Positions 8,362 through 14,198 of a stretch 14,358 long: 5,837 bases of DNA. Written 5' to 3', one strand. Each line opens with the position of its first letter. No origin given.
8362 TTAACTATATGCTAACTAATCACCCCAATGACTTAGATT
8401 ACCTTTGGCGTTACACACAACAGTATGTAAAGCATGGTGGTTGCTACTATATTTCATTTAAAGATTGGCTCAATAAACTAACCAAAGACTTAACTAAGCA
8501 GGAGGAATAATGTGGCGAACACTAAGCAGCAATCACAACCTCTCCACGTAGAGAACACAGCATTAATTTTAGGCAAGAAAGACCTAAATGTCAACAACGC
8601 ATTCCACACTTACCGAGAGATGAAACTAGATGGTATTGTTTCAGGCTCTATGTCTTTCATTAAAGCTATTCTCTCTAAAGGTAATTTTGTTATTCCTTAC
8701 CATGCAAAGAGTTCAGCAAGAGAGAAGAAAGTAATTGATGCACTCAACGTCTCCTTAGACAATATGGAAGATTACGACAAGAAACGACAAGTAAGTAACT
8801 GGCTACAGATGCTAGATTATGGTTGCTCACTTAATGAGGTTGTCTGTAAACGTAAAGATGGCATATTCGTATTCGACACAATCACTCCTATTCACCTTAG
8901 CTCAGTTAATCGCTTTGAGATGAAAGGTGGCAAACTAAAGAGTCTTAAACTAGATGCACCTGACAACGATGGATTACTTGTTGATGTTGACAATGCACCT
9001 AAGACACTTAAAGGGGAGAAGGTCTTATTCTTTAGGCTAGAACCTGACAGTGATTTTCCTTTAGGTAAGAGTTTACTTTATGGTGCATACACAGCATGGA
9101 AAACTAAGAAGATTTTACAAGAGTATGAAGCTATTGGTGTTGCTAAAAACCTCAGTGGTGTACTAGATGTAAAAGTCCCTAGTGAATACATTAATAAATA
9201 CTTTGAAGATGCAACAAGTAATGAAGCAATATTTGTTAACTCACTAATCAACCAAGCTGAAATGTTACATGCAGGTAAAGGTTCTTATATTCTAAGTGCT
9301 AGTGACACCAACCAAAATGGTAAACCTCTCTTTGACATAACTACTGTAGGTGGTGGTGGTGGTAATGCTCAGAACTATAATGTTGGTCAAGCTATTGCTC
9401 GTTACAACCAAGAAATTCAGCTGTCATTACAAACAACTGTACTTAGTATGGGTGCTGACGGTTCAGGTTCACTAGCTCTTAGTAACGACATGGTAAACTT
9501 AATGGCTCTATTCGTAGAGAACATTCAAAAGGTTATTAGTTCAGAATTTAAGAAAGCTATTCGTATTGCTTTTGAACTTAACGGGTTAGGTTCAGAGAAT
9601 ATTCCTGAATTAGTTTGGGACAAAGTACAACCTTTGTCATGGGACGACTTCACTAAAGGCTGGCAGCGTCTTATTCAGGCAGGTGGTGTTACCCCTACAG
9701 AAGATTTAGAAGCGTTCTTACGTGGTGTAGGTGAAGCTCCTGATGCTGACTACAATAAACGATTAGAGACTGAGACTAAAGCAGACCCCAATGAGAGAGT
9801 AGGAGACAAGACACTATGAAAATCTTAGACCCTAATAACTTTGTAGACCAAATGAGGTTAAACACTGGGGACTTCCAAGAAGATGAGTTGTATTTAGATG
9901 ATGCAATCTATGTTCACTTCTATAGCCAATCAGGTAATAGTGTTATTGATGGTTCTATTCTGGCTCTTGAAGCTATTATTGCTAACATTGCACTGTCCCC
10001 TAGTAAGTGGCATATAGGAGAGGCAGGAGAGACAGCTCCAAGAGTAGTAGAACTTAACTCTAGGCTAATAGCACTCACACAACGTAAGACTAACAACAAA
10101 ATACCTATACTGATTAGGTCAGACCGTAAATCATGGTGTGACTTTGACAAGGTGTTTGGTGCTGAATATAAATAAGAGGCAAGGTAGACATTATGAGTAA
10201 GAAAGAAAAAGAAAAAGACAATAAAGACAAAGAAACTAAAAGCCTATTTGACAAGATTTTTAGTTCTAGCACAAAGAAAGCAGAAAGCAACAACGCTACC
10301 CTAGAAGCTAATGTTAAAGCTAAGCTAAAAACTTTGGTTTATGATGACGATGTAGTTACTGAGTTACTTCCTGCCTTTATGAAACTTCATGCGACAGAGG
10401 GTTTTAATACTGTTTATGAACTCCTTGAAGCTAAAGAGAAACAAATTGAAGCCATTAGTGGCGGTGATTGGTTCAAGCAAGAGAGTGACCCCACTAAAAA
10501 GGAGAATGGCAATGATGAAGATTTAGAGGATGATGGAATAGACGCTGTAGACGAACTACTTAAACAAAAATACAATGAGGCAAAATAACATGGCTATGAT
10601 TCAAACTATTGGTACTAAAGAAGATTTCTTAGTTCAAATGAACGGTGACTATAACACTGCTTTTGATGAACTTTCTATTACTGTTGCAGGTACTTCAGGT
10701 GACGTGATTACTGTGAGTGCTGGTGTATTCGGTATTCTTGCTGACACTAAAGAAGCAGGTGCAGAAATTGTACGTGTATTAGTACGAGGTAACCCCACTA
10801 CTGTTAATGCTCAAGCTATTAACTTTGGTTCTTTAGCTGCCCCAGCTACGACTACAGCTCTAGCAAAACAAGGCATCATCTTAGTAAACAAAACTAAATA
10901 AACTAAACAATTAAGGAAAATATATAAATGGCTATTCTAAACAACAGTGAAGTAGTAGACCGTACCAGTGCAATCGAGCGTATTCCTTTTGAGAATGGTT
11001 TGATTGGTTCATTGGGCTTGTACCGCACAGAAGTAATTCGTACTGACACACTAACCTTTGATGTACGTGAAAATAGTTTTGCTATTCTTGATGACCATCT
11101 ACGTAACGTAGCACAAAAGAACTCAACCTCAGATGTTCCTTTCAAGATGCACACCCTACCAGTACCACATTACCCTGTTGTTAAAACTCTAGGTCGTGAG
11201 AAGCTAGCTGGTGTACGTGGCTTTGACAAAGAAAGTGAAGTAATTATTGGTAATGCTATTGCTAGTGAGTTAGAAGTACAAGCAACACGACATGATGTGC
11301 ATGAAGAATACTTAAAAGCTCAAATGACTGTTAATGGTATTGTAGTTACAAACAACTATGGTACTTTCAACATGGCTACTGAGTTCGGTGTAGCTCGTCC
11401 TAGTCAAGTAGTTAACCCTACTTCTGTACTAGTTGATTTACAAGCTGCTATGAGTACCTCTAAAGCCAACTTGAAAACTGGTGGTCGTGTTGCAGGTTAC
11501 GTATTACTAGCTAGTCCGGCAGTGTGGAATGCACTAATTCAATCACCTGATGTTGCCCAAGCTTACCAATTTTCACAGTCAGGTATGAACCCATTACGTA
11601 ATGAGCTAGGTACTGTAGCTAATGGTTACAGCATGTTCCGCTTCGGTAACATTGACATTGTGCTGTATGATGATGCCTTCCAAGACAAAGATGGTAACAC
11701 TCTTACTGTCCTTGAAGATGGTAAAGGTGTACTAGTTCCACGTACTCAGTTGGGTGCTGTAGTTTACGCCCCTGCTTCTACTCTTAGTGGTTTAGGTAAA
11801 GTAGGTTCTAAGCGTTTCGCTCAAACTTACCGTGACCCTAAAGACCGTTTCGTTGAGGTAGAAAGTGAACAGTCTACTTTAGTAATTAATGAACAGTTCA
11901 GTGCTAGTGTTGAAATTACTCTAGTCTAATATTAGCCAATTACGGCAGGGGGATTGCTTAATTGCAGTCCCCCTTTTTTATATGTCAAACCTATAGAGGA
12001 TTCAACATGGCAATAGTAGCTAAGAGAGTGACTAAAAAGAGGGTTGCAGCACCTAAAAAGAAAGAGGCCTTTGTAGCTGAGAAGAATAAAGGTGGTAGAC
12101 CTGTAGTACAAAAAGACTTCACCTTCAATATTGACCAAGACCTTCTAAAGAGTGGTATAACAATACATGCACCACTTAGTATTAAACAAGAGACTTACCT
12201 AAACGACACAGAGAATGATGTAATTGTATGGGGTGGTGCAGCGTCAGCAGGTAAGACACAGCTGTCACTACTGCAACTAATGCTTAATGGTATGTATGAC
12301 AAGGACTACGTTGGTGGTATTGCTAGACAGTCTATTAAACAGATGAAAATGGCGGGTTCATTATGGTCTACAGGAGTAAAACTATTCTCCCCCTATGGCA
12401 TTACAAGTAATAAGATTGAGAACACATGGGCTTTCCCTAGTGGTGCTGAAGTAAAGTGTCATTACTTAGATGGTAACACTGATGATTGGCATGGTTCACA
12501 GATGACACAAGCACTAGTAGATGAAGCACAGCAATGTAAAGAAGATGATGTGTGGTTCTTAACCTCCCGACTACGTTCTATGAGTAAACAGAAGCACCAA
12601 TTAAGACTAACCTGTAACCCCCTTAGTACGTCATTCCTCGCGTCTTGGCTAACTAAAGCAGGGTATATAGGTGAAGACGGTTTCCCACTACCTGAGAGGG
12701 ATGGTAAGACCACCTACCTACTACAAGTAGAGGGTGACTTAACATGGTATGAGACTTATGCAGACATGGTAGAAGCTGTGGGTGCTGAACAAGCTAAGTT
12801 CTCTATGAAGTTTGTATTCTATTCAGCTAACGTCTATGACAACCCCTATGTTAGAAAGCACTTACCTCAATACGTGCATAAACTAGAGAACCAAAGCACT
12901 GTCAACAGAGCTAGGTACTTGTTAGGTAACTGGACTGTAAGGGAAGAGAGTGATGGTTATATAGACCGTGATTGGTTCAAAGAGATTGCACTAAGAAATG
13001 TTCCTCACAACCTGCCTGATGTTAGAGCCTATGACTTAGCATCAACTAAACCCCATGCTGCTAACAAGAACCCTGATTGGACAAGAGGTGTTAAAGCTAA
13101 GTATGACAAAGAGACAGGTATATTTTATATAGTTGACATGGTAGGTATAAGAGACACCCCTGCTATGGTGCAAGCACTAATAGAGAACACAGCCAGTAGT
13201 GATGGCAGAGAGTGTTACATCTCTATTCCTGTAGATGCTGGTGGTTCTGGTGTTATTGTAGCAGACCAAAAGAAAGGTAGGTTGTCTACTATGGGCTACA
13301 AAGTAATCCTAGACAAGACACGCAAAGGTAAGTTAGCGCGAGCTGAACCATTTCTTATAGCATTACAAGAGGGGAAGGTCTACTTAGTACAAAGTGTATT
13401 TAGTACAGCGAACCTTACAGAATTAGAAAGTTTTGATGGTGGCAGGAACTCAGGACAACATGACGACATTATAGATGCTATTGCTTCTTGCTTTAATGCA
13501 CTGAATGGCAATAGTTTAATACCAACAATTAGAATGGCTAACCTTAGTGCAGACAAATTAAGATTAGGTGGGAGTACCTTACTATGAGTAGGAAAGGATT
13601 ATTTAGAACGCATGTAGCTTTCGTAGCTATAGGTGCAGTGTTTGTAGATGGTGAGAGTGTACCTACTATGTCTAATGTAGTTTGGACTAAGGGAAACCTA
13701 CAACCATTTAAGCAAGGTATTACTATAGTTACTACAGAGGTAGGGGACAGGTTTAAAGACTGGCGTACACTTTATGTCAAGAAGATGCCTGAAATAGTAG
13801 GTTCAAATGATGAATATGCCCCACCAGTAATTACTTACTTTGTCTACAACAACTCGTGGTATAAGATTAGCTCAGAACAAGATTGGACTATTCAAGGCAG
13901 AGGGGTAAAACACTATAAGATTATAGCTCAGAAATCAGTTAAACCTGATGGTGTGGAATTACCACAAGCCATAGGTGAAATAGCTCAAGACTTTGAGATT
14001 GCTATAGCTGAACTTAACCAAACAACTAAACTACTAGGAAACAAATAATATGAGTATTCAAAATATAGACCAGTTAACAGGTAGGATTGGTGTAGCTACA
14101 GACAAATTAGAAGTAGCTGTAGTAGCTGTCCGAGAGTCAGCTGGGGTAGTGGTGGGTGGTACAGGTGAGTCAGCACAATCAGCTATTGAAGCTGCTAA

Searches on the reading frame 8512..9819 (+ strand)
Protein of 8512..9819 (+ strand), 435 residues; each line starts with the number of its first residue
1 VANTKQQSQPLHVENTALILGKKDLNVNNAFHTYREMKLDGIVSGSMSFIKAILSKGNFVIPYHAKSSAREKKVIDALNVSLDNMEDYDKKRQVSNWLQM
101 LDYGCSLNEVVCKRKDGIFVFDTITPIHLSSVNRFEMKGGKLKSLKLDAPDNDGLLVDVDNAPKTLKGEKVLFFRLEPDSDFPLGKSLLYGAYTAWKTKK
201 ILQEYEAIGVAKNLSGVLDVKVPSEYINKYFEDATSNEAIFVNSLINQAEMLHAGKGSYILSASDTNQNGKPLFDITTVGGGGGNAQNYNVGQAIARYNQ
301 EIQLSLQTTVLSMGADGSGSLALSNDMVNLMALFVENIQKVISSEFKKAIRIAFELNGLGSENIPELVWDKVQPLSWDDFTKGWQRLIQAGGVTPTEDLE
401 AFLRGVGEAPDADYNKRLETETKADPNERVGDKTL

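Call 10: search_protein_families(library=phrogs, proteins=[window:8512-9819:+], max_evalue=0.01)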
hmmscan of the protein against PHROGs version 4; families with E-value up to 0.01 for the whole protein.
window:8512-9819:+ (435 aa): 2 families
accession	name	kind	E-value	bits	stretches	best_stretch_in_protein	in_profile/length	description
phrog_113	-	head and packaging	5.1e-38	131.9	1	26-401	61-403/1272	portal protein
phrog_30239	-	unknown function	4.5e-20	73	1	179-284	232-341/349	-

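Call 11: search_protein_families(library=pfam, proteins=[window:8512-9819:+], max_evalue=0.01)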
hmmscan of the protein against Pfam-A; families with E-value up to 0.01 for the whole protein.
window:8512-9819:+ (435 aa): 1 family
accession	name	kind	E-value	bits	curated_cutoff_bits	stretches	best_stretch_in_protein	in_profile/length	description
PF06074.18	Portal_Mu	-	6.8e-12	45.8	23.9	1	33-397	3-327/336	Portal protein of Mu bacteriophage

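Call 57: search_dna_similar(query=window:8512-9819:+, collection=phages, mode=protein, max_rows=15)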
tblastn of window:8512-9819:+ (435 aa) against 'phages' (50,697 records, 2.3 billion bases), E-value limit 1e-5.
Records with a match: 1240; places in all: 1240; records where one place covers at least 80% of the query: 912.
Best place of each record, by identity: <60% 1240.
By first word of the organism name: Escherichia 339; Pseudomonas 223; Vibrio 148; Rheinheimera 115; Salmonella 96; Klebsiella 40; Erwinia 35; Acinetobacter 34; Campylobacter 24; Shigella 24; and 36 more.
By host as written in the record: - 174; Rheinheimera sp. BAL341 115; Escherichia coli 99; Pseudomonas aeruginosa 71; Escherichia coli K-12 MG1655 50; Pseudomonas aeruginosa PAO1 26; Campylobacter jejuni 22; Escherichia coli O157:H7 20; and 292 more.
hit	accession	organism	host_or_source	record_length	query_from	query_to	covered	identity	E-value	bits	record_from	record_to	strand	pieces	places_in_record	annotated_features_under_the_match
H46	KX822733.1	Pseudoalteromonas phage PH357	Pseudoalteromonas sp. BH357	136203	4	395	90%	29.0%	4e-26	117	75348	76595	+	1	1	putative portal protein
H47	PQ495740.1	Aeromonas phage PhAER-3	Aeromonas sp.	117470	11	434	97%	26.0%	3e-23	108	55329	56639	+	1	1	hypothetical protein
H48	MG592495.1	Vibrio phage 1.121.O._10N.286.46.C4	Enterovibrio norvegicus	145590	19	421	93%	26.9%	1e-20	101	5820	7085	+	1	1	portal protein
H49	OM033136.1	Aeromonas phage phiA047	Aeromonas sp.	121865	20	432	95%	26.0%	2e-22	106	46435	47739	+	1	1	hypothetical protein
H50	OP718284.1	Aeromonas phage vB_AceP_PAc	Aeromonas caviae AC-CY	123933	30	431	92%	26.4%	5e-24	110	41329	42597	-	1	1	hypothetical protein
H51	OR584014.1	Pseudomonas phage PsgM04F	Pseudomonas coronafaciens pv. garcae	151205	32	432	92%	26.2%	1e-18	94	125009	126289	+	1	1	portal protein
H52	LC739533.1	Escherichia phage phiWec179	Escherichia coli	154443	32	432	92%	26.2%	1e-18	94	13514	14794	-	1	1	hypothetical protein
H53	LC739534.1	Escherichia phage phiWec181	Escherichia coli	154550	32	432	92%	26.2%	1e-18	94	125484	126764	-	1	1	hypothetical protein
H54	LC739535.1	Escherichia phage phiWec186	Escherichia coli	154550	32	432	92%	26.2%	1e-18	94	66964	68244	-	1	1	hypothetical protein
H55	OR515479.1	Citrobacter phage Tr1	Citrobacter sp. JL 978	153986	31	426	91%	26.5%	3e-19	97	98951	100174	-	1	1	hypothetical protein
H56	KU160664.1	Arthrobacter phage Salgado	Arthrobacter sp. ATCC 21022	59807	32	427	91%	26.4%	1e-17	92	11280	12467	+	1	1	16: portal protein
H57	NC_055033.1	Arthrobacter phage Salgado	Arthrobacter sp. ATCC 21022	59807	32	427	91%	26.4%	1e-17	92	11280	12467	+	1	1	16: portal protein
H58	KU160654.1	Arthrobacter phage Laroye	Arthrobacter sp. ATCC 21022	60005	32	427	91%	26.4%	1e-17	92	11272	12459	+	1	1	16: portal protein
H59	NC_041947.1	Arthrobacter phage Laroye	Arthrobacter sp. ATCC 21022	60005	32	427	91%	26.4%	1e-17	92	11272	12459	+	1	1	16: portal protein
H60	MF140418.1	Arthrobacter phage LiSara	Arthrobacter sp. ATCC 21022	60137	32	427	91%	26.4%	1e-17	92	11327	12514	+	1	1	16: portal protein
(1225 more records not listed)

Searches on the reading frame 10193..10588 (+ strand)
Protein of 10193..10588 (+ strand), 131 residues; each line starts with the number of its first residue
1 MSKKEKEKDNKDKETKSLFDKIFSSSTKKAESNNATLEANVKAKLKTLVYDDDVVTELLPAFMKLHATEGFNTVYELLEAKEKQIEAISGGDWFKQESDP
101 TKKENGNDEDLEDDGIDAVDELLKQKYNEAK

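Call 81: search_protein_families(library=ncbifam, proteins=[window:10193-10588:+], max_evalue=1)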
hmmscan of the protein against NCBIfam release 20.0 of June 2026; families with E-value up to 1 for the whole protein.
window:10193-10588:+ (131 aa): 3 families
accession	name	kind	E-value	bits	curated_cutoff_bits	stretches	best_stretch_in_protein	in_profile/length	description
NF033950.0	Cas12c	equivalog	0.013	13.2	250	1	11-87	177-253/1246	type V CRISPR-associated protein Cas12c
NF006415.0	PRK08662.1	equivalog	0.075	11.8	243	1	45-97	29-84/381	nicotinate phosphoribosyltransferase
NF005316.0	PRK06850.1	equivalog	0.3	9.8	536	1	6-126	374-493/505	hypothetical protein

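Call 82: search_protein_families(library=pfam, proteins=[window:10193-10588:+], max_evalue=1)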
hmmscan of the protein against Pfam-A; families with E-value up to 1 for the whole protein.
window:10193-10588:+ (131 aa): 2 families
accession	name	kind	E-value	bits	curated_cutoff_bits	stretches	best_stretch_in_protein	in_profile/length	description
PF08032.17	SpoU_sub_bind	-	0.12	13.2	22.8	0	69-88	3-21/76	RNA 2'-O ribose methyltransferase substrate binding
PF25118.1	EFL1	-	0.47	11.6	30.9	0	3-33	54-84/89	Elongation factor-like GTPase 1-like domain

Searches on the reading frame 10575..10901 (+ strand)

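Call 81: search_protein_families(library=ncbifam, proteins=[window:10575-10901:+], max_evalue=1)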
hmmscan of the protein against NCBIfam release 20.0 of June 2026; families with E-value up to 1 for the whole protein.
window:10575-10901:+ (108 aa): 0 families

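Call 82: search_protein_families(library=pfam, proteins=[window:10575-10901:+], max_evalue=1)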
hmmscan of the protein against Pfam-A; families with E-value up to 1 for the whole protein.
window:10575-10901:+ (108 aa): 1 family
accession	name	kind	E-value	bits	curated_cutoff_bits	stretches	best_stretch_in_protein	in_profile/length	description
PF03678.21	Adeno_hexon_C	-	0.03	14.3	27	1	6-37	121-152/241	Hexon, adenovirus major coat protein, C-terminal domain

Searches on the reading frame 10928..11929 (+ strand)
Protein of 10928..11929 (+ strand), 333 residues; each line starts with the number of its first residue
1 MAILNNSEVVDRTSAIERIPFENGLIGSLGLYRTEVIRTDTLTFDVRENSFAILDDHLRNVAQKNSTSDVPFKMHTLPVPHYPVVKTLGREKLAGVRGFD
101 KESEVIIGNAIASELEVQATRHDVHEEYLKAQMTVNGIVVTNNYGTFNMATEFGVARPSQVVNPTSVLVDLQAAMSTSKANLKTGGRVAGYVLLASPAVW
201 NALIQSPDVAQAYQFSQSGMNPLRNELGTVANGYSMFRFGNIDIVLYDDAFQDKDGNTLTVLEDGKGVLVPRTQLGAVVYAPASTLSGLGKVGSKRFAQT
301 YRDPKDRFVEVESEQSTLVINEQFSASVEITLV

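Call 10: search_protein_families(library=phrogs, proteins=[window:10928-11929:+], max_evalue=0.01)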
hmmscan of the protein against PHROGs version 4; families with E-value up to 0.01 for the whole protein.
window:10928-11929:+ (333 aa): 1 family
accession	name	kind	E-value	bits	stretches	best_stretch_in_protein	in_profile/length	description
phrog_29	-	head and packaging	3.2e-35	123.1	1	8-328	30-354/439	major head protein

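Call 11: search_protein_families(library=pfam, proteins=[window:10928-11929:+], max_evalue=0.01)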
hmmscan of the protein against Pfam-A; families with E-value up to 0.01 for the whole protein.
window:10928-11929:+ (333 aa): 1 family
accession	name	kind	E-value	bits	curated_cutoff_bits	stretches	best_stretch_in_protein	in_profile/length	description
PF03864.22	Phage_cap_E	-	1.3e-36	126.8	22.9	1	13-331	6-328/329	Phage major capsid protein E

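Call 56: search_dna_similar(query=window:10928-11929:+, collection=phages, mode=protein, max_rows=15)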
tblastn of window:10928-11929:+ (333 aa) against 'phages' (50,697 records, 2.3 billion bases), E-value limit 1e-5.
Records with a match: 304; places in all: 304; records where one place covers at least 80% of the query: 300.
Best place of each record, by identity: <60% 304.
By first word of the organism name: Rheinheimera 115; Pseudomonas 72; Escherichia 18; Salmonella 17; Erwinia 15; Wolbachia 12; Pectobacterium 11; Vibrio 8; Cronobacter 8; Ralstonia 7; and 11 more.
By host as written in the record: Rheinheimera sp. BAL341 115; Pseudomonas aeruginosa 20; - 11; Pseudomonas syringae pv. porri LMG 28495 8; Pseudomonas sp. 7; Ralstonia solanacearum 7; Erwinia amylovora 7; Escherichia coli 6; and 80 more.
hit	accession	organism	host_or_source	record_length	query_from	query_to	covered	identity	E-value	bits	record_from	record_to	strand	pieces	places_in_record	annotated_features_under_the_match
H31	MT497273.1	Rheinheimera phage vB_RspM_barba_12-9G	Rheinheimera sp. BAL341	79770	4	331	98%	27.1%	2e-14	80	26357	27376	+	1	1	major capsid protein E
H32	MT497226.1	Rheinheimera phage vB_RspM_barba_10-8B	Rheinheimera sp. BAL341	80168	4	331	98%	27.1%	2e-14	80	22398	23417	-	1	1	major capsid protein E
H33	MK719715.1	Rheinheimera phage vB_RspM_Barba9A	Rheinheimera sp. BAL341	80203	4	331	98%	27.1%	2e-14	80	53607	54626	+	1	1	major capsid protein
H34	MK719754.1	Rheinheimera phage vB_RspM_Barba35A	Rheinheimera sp. BAL341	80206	4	331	98%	27.1%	2e-14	80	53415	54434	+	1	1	major capsid protein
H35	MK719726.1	Rheinheimera phage vB_RspM_Barba16S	Rheinheimera sp. BAL341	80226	4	331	98%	27.1%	2e-14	80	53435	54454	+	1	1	major capsid protein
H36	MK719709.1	Rheinheimera phage vB_RspM_Barba5A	Rheinheimera sp. BAL341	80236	4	331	98%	27.1%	2e-14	80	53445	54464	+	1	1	major capsid protein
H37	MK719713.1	Rheinheimera phage vB_RspM_Barba8A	Rheinheimera sp. BAL341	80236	4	331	98%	27.1%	2e-14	80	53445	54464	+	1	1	major capsid protein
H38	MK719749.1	Rheinheimera phage vB_RspM_Barba30A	Rheinheimera sp. BAL341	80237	4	331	98%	27.1%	2e-14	80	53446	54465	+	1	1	major capsid protein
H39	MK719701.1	Rheinheimera phage vB_RspM_Barba1A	Rheinheimera sp. BAL341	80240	4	331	98%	27.1%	2e-14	80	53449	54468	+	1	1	major capsid protein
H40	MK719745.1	Rheinheimera phage vB_RspM_Barba28A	Rheinheimera sp. BAL341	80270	4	331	98%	27.1%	2e-14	80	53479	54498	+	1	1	major capsid protein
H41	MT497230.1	Rheinheimera phage vB_RspM_barba_10-9C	Rheinheimera sp. BAL341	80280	4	331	98%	27.1%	2e-14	80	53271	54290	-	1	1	major capsid protein E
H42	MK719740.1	Rheinheimera phage vB_RspM_Barba25A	Rheinheimera sp. BAL341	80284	4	331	98%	27.1%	2e-14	80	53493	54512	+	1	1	major capsid protein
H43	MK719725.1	Rheinheimera phage vB_RspM_Barba15S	Rheinheimera sp. BAL341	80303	4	331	98%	27.1%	2e-14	80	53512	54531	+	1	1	major capsid protein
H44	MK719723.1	Rheinheimera phage vB_RspM_Barba14S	Rheinheimera sp. BAL341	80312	4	331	98%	27.1%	2e-14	80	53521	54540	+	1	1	major capsid protein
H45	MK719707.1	Rheinheimera phage vB_RspM_Barba4A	Rheinheimera sp. BAL341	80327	4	331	98%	27.1%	2e-14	80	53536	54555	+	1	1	major capsid protein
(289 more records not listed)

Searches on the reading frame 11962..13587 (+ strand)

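Call 10: search_protein_families(library=phrogs, proteins=[window:11962-13587:+], max_evalue=0.01)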
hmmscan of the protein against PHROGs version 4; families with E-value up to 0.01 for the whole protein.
window:11962-13587:+ (541 aa): 6 families
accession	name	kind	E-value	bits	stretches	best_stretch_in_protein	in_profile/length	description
phrog_979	-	head and packaging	3.1e-123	413.7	1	65-530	147-615/642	terminase large subunit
phrog_9526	-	head and packaging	3.5e-31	109.7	1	67-323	6-269/280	terminase large subunit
phrog_9453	-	head and packaging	1.5e-29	104.2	1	322-530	1-226/233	terminase large subunit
phrog_38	-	head and packaging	3e-11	43.7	1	329-517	523-706/760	terminase large subunit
phrog_12171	-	head and packaging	7.9e-11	43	1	414-518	1-99/110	terminase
phrog_3717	-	head and packaging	0.0096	16.4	0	181-223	124-167/277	terminase large subunit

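Call 11: search_protein_families(library=pfam, proteins=[window:11962-13587:+], max_evalue=0.01)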
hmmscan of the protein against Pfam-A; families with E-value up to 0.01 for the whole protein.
window:11962-13587:+ (541 aa): 2 families
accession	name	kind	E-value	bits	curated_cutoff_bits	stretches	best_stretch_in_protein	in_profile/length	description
PF03237.21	Terminase_6N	-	1.2e-12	48.5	22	1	92-340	4-214/215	Terminase large subunit, T4likevirus-type, N-terminal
PF17289.8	Terminase_6C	-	2.6e-12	47.4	22.6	1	356-511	2-152/155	Terminase RNaseH-like domain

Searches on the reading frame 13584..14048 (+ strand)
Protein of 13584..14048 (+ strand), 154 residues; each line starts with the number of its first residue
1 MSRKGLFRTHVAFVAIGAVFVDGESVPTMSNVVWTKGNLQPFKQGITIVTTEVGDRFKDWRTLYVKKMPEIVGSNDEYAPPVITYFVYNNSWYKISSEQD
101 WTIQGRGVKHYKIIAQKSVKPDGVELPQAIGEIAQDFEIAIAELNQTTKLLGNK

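Call 10: search_protein_families(library=phrogs, proteins=[window:13584-14048:+], max_evalue=0.01)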
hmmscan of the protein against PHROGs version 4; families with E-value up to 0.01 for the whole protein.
window:13584-14048:+ (154 aa): 2 families
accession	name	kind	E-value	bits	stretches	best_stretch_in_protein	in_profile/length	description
phrog_939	-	head and packaging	0.00011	23.2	1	14-117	21-118/126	head protein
phrog_6753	-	unknown function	0.004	18.1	0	15-66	25-76/121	-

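Call 11: search_protein_families(library=pfam, proteins=[window:13584-14048:+], max_evalue=0.01)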
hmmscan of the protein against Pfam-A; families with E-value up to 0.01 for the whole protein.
window:13584-14048:+ (154 aa): 0 families

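Call 81: search_protein_families(library=ncbifam, proteins=[window:13584-14048:+], max_evalue=1)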
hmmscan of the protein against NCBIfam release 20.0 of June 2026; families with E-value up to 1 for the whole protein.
window:13584-14048:+ (154 aa): 1 family
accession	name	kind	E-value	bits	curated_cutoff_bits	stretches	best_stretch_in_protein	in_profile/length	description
TIGR02062.1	RNase_B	equivalog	0.083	10.9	641.9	1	26-108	106-188/646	exoribonuclease II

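Call 82: search_protein_families(library=pfam, proteins=[window:13584-14048:+], max_evalue=1)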
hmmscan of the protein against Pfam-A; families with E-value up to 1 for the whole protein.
window:13584-14048:+ (154 aa): 0 families
